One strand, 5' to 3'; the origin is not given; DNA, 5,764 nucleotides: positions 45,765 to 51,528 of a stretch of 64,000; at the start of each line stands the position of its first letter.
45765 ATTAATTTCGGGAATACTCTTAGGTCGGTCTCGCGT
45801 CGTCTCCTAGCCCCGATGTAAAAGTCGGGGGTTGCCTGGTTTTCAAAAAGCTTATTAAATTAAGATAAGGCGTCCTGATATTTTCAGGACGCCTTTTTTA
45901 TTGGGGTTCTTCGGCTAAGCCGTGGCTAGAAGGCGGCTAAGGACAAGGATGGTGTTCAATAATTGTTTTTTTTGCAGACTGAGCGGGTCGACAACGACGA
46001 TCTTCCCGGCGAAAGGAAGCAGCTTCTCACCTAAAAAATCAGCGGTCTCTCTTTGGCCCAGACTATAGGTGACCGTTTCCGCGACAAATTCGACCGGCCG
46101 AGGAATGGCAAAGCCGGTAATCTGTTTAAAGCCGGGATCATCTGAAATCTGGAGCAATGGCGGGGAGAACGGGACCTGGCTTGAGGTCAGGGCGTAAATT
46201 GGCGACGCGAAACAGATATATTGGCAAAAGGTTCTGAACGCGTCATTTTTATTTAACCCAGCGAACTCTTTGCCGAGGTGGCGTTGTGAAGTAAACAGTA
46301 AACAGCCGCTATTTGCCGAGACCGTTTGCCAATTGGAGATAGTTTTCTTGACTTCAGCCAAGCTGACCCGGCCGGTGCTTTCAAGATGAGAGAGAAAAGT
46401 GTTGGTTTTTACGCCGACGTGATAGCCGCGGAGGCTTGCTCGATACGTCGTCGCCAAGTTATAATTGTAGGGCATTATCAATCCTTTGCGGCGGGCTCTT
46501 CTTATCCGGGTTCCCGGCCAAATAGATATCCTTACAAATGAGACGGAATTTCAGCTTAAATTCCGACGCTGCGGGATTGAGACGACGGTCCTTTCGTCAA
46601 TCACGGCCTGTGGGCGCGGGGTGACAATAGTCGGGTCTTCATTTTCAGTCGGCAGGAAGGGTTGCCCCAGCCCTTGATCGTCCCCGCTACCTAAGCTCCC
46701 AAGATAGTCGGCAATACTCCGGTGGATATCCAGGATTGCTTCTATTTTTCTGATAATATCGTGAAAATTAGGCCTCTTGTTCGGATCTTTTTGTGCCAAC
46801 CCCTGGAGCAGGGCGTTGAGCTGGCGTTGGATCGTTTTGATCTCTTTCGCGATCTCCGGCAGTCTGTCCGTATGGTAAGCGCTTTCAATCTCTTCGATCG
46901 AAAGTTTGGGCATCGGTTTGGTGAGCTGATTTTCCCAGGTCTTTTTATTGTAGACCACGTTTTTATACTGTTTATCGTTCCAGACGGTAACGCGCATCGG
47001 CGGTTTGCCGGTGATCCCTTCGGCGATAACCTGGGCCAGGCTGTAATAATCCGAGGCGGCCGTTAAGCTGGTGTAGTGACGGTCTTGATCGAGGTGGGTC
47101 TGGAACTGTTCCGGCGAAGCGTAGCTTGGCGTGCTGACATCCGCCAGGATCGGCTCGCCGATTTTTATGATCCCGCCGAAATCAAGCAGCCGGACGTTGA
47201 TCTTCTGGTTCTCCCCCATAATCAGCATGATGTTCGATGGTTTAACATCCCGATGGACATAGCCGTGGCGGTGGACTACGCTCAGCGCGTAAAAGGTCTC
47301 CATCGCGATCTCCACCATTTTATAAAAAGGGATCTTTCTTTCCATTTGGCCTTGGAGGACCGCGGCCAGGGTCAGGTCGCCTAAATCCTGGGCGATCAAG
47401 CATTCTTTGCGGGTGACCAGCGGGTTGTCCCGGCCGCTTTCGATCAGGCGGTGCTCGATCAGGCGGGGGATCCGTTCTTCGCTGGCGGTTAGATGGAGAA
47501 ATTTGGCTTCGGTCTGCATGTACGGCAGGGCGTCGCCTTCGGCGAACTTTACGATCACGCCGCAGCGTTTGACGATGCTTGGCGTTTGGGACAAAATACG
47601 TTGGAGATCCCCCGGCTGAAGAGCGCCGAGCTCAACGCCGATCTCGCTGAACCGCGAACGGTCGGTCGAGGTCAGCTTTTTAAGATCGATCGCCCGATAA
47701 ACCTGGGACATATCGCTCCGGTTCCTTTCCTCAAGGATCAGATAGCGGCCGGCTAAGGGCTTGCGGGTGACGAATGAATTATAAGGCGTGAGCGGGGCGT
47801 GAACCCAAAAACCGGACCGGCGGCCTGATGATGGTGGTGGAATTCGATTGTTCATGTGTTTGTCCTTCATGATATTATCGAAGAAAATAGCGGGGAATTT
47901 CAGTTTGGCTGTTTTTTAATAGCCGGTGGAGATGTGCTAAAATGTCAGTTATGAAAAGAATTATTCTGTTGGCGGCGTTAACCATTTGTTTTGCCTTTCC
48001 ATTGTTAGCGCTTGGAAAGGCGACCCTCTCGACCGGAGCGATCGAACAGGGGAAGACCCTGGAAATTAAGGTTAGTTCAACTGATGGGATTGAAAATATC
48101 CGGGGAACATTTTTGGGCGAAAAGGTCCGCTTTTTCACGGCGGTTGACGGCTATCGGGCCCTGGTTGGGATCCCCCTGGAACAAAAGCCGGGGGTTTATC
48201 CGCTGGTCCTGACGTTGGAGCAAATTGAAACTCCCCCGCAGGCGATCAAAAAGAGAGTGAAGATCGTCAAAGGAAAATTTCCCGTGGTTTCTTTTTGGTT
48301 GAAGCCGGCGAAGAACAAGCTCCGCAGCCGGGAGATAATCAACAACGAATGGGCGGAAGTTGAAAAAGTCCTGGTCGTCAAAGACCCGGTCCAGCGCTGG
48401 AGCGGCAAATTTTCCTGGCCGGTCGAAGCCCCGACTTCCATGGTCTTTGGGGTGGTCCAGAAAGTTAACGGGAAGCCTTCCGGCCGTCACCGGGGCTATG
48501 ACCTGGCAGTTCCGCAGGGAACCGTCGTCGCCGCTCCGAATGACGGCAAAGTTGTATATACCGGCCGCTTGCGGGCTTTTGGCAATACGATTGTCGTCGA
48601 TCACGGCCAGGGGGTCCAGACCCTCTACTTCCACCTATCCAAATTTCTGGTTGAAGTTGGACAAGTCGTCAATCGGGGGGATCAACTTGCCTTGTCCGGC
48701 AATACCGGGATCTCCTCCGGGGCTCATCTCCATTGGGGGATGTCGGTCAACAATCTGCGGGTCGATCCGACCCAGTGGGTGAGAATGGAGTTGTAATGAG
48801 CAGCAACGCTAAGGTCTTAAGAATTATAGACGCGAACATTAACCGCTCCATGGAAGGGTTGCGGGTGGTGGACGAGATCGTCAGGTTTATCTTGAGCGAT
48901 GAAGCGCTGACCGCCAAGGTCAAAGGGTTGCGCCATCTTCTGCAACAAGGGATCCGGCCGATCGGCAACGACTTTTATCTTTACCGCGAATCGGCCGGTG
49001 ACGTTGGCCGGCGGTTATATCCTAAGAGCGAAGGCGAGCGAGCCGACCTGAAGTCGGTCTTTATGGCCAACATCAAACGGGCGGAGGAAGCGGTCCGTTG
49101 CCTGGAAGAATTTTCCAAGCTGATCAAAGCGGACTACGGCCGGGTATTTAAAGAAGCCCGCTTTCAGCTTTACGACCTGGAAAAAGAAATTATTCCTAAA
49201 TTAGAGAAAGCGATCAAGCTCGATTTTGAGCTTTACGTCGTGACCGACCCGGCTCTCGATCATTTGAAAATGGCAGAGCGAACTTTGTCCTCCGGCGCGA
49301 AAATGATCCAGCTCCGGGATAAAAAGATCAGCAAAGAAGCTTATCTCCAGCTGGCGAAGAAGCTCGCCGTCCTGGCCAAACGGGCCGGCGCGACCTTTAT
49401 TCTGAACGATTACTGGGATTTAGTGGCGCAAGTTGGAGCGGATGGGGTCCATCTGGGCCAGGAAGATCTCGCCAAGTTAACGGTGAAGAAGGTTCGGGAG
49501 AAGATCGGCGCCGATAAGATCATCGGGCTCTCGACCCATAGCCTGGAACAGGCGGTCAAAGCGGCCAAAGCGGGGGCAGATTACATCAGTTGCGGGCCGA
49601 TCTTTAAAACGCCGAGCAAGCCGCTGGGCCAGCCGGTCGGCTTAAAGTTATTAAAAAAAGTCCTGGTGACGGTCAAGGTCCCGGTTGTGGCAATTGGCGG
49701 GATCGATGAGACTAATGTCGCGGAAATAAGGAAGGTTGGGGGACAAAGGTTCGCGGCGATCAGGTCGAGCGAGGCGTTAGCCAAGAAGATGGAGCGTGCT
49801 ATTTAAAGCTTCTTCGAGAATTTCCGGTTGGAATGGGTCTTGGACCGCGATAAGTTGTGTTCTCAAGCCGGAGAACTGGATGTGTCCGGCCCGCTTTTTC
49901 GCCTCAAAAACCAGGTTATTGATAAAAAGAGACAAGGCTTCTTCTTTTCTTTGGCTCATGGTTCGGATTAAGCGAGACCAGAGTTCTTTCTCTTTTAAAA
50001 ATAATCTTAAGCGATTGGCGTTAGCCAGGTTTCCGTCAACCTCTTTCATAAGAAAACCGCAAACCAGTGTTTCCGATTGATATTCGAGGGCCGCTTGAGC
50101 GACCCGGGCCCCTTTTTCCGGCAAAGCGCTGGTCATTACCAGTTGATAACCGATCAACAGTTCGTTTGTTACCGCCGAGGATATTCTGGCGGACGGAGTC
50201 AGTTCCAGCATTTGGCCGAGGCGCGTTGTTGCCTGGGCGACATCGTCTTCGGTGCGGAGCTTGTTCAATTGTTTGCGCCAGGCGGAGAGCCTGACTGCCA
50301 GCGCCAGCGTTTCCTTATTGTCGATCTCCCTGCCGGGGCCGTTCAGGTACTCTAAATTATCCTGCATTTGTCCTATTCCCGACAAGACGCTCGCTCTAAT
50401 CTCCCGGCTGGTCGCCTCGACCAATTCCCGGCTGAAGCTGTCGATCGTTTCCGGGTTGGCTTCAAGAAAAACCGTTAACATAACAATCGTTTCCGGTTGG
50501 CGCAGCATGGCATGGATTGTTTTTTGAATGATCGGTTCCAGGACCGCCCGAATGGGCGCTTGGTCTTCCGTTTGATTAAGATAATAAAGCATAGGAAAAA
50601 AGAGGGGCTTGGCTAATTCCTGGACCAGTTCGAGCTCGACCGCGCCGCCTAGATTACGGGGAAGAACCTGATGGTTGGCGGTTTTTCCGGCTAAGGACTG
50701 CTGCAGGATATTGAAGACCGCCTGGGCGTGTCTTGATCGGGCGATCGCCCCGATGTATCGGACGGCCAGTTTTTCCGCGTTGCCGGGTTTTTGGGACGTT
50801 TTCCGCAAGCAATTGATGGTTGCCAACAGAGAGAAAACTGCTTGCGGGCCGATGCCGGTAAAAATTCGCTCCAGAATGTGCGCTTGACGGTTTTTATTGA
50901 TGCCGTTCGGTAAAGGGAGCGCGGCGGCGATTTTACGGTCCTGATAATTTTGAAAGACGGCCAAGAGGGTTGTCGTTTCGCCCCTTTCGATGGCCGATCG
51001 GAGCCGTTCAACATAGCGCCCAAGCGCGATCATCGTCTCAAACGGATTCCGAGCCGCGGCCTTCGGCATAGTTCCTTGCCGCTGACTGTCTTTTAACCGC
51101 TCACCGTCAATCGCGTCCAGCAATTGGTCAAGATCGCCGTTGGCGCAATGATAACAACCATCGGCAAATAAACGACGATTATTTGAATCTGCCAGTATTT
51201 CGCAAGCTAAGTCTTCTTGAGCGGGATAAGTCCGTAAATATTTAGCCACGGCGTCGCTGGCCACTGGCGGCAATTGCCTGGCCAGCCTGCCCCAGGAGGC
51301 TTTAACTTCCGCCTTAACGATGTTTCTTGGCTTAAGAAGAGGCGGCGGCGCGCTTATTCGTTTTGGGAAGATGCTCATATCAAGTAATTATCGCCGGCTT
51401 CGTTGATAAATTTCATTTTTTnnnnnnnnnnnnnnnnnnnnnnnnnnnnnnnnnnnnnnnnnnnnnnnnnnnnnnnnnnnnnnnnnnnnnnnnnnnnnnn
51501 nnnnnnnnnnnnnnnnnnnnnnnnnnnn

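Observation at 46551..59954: Four eukaryotic-like Ser/Thr kinases in 13 kb, each adjacent to a small partner protein from one of two paralogous families, interleaved with leu genes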

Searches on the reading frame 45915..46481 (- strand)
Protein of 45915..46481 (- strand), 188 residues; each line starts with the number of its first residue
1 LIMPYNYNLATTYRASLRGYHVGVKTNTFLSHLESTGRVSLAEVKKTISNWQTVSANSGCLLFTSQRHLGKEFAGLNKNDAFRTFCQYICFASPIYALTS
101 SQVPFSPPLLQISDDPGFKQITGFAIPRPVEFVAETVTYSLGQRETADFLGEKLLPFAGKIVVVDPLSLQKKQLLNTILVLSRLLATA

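Call 3: search_protein_families(library=pfam, proteins=[window:45915-46481:-], max_evalue=0.01)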
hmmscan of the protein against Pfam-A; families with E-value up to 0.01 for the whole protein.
window:45915-46481:- (188 aa): 0 families

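Call 10: search_protein_families(library=ncbifam, proteins=[window:45915-46481:-], max_evalue=0.01)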
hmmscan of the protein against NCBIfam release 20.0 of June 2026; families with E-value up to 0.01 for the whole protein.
window:45915-46481:- (188 aa): 0 families

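Call 11: search_protein_families(library=padloc, proteins=[window:45915-46481:-], max_evalue=0.01)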
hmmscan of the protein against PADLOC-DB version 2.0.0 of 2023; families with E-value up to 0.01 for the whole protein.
window:45915-46481:- (188 aa): 0 families

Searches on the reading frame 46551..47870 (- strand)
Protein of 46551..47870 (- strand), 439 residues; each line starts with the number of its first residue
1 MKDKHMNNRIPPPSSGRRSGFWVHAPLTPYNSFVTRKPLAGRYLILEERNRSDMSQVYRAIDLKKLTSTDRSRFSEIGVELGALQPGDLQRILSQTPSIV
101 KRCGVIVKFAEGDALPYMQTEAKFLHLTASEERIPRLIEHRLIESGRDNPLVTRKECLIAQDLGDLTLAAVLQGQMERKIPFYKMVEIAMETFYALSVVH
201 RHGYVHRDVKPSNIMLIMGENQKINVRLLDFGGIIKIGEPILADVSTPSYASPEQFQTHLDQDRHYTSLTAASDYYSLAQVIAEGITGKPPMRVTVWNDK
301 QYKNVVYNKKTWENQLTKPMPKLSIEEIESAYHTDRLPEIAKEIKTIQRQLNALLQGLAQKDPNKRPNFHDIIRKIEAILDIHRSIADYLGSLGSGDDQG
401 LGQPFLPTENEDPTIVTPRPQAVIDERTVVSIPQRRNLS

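Call 3: search_protein_families(library=pfam, proteins=[window:46551-47870:-], max_evalue=0.01)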
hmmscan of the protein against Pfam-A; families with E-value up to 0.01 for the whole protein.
window:46551-47870:- (439 aa): 2 families
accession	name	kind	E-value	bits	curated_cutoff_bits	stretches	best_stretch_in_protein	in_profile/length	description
PF00069.31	Pkinase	-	1.3e-21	77.6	31.7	1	167-374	84-259/263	Protein kinase domain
PF07714.23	PK_Tyr_Ser-Thr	-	4.9e-09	36.3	23.1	1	160-375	80-257/258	Protein tyrosine and serine/threonine kinase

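Call 10: search_protein_families(library=ncbifam, proteins=[window:46551-47870:-], max_evalue=0.01)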
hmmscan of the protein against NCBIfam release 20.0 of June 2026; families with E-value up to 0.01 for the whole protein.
window:46551-47870:- (439 aa): 12 families
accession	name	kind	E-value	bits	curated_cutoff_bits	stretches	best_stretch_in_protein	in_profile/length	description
NF038150.1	lanthi_synth_IV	equivalog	3e-20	72.2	650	1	22-320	164-422/851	class IV lanthionine synthetase LanL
NF047741.1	antiphage_MADS6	equivalog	3.4e-17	62.2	460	1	157-375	274-456/612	methylation-associated defense system protein kinase MAD6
NF033483.0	PknB_PASTA_kin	equivalog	6.7e-17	61.7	450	1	176-291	100-207/563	Stk1 family PASTA domain-containing Ser/Thr kinase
NF043056.1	T4SS_LegK1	equivalog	6.5e-14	51.4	550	1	192-379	197-357/516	Dot/Icm T4SS effector kinase LegK1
TIGR03903.1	TOMM_kin_cyc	equivalog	8e-12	43.8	705.75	1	166-294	64-191/1267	TOMM system kinase/cyclase fusion protein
NF052427.1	StpK7MSMEG_1200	equivalog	4.8e-10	38.5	900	1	167-293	93-210/601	serine/threonine protein kinase StpK7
NF053615.1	SerThrKinAfsKStmc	equivalog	1.4e-08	33.9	1300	1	194-292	123-213/809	protein serine/threonine kinase AfsK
NF038151.1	lanthi_synth_III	equivalog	3.2e-07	29.1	575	1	184-281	337-418/833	class III lanthionine synthetase LanKC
NF033442.0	BREX_PglW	equivalog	4.1e-07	28.1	990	1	119-232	556-658/1391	BREX system serine/threonine kinase PglW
NF058632.1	SerThrKinPrkT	equivalog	0.0014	17.7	280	1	194-240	128-171/322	serine/threonine protein kinase PrkT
NF009651.0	PRK13184.1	equivalog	0.0036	15.3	839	0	177-233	107-159/932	serine/threonine-protein kinase PknD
NF041408.1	XopAU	subfamily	0.0072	16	450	0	192-285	337-414/498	XopAU family type III secretion system effector serine/threonine kinase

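Call 11: search_protein_families(library=padloc, proteins=[window:46551-47870:-], max_evalue=0.01)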
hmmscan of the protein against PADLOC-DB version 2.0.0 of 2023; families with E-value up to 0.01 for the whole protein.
window:46551-47870:- (439 aa): 34 families (the best 25 are shown)
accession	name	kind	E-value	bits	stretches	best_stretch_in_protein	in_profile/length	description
PDLC04053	PD-T4-6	-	1.9e-22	78.1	1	167-328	95-246/311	-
PDLC04138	mad6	-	2.4e-22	77.6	1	178-384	148-318/659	mads_6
PDLC03920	MkoA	-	9.8e-21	71.8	1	130-381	69-279/1112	-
PDLC04042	PD-T4-6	-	4.6e-19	67.2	1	166-303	94-223/292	-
PDLC04043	PD-T4-6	-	1.1e-16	59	1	179-294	111-219/452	-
PDLC04047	PD-T4-6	-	1.8e-16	58.2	1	176-293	104-213/327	-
PDLC04044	PD-T4-6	-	2.1e-14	51.5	1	114-351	80-296/372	-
PDLC04061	PD-T4-6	-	8.3e-14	49.9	1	167-292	106-223/510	-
PDLC04039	PD-T4-6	-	1.4e-13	48.7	1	183-294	114-217/458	-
PDLC04060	PD-T4-6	-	1.5e-13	48.5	1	177-292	102-209/486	-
PDLC04054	PD-T4-6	-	1e-12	46.2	1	179-292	107-213/347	-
PDLC04052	PD-T4-6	-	1.1e-12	45.9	1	167-292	99-216/496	-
PDLC04040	PD-T4-6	-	4.6e-12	43.5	1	184-294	103-207/547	-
PDLC01088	C3a189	-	5.2e-12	43.1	1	173-325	86-213/840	kinase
PDLC04045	PD-T4-6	-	1.7e-11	41.7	1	118-368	85-319/350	-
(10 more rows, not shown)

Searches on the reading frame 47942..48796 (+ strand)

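Call 3: search_protein_families(library=pfam, proteins=[window:47942-48796:+], max_evalue=0.01)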
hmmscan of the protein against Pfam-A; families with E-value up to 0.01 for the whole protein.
window:47942-48796:+ (284 aa): 1 family
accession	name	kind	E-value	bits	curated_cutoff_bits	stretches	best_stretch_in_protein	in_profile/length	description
PF01551.29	Peptidase_M23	-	1.3e-30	105.9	28.7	1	182-276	2-96/96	Peptidase family M23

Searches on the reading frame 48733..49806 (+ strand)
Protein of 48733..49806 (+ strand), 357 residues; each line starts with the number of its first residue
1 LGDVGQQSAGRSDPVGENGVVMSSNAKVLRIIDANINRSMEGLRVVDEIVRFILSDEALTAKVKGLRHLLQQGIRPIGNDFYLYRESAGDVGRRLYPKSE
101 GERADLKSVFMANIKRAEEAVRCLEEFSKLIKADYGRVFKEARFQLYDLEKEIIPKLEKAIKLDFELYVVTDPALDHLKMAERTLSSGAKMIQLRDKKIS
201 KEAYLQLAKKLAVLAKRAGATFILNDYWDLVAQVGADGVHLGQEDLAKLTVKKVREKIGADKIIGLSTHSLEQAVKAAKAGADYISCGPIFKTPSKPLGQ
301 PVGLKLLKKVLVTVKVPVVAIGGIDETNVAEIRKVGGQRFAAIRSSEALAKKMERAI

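Call 3: search_protein_families(library=pfam, proteins=[window:48733-49806:+], max_evalue=0.01)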
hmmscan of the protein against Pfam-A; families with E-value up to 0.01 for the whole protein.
window:48733-49806:+ (357 aa): 3 families
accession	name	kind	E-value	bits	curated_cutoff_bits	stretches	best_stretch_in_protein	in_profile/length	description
PF02581.23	TMP-TENI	-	1.8e-57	194.1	27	1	167-344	1-178/180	Thiamine monophosphate synthase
PF17792.6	ThiD2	-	1.6e-36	125.8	23.5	1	30-152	1-124/124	ThiD2 family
PF01729.25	QRPTase_C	-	0.004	17.3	23.1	1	249-336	68-148/169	Quinolinate phosphoribosyl transferase, C-terminal domain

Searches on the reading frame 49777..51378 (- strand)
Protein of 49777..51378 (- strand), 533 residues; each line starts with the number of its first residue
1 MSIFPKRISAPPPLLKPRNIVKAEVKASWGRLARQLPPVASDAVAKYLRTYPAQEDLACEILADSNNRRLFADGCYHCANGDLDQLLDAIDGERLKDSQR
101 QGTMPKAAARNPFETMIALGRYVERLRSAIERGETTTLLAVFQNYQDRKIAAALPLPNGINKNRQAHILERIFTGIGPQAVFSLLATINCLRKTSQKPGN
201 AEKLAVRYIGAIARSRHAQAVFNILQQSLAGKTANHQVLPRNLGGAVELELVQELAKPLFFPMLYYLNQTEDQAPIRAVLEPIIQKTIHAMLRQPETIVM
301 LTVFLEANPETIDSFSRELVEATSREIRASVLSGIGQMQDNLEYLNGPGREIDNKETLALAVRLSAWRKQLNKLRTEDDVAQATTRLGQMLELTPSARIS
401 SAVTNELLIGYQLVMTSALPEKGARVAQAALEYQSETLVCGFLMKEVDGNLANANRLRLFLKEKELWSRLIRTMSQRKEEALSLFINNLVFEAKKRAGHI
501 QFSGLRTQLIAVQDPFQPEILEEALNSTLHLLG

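Call 3: search_protein_families(library=pfam, proteins=[window:49777-51378:-], max_evalue=0.01)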
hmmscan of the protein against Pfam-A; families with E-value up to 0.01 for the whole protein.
window:49777-51378:- (533 aa): 0 families

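Call 10: search_protein_families(library=ncbifam, proteins=[window:49777-51378:-], max_evalue=0.01)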
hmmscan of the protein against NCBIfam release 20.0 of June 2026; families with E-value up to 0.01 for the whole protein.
window:49777-51378:- (533 aa): 0 families

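Call 11: search_protein_families(library=padloc, proteins=[window:49777-51378:-], max_evalue=0.01)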
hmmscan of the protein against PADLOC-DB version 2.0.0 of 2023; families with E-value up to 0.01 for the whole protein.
window:49777-51378:- (533 aa): 0 families
